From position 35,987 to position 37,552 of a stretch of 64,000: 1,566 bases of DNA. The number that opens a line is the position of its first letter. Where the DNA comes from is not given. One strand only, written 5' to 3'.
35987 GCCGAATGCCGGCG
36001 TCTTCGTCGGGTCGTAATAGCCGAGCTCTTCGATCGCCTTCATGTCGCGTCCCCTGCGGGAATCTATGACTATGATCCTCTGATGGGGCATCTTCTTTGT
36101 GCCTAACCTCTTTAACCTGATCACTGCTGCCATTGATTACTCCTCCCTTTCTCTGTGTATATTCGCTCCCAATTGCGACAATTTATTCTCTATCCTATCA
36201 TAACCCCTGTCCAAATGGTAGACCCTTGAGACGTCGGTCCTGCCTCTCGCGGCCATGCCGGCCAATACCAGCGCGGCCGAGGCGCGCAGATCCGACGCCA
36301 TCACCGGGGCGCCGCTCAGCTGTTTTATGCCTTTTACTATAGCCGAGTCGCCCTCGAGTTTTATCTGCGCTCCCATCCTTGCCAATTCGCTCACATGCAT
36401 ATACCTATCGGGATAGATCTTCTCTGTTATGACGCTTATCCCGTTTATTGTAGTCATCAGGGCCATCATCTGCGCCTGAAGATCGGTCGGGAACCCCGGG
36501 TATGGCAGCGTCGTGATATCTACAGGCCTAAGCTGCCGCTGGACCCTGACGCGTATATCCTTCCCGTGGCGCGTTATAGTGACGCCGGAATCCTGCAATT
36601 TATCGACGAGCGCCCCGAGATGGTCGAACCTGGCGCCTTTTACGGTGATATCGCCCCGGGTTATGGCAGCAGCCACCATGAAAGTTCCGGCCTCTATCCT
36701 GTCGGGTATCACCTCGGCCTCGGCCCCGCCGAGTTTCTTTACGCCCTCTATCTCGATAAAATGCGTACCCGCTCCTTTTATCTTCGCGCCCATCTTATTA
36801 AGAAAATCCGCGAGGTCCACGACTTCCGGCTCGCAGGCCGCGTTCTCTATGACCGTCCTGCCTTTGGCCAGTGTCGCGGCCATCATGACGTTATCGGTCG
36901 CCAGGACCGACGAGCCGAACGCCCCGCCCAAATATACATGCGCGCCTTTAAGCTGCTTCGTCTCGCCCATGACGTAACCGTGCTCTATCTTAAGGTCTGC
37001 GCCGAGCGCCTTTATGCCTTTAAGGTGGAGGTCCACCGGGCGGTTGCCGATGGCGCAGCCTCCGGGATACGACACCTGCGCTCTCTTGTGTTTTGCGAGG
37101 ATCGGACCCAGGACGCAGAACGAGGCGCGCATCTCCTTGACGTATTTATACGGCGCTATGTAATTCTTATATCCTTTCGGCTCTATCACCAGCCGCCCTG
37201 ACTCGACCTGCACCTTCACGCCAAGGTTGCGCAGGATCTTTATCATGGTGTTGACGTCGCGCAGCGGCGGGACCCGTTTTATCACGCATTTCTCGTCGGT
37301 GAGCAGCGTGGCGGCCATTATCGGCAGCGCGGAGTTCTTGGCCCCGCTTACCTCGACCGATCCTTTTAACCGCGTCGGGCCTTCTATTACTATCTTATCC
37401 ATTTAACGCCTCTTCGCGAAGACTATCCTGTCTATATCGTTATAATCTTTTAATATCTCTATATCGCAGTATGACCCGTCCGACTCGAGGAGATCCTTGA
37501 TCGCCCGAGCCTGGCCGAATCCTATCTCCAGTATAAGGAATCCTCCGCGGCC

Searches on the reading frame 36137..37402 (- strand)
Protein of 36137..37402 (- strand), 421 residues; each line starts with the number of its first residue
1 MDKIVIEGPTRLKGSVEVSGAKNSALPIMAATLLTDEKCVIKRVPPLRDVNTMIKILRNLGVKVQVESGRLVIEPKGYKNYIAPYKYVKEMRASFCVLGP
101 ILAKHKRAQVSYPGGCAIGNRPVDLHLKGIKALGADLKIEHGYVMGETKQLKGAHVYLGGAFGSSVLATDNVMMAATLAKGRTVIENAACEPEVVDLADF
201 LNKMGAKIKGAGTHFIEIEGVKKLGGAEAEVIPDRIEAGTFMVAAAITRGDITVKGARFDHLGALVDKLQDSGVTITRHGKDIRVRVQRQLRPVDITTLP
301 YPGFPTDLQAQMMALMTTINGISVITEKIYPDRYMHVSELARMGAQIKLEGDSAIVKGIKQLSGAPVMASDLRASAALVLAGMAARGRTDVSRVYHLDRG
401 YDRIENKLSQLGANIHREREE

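Call 20: search_protein_families(library=pfam, proteins=[window:36137-37402:-], max_evalue=0.001)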
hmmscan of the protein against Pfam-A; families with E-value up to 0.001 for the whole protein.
window:36137-37402:- (421 aa): 1 family
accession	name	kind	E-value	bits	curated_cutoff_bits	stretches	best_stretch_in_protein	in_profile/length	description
PF00275.25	EPSP_synthase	-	1.8e-111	373.3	22.8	1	7-408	2-417/417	EPSP synthase (3-phosphoshikimate 1-carboxyvinyltransferase)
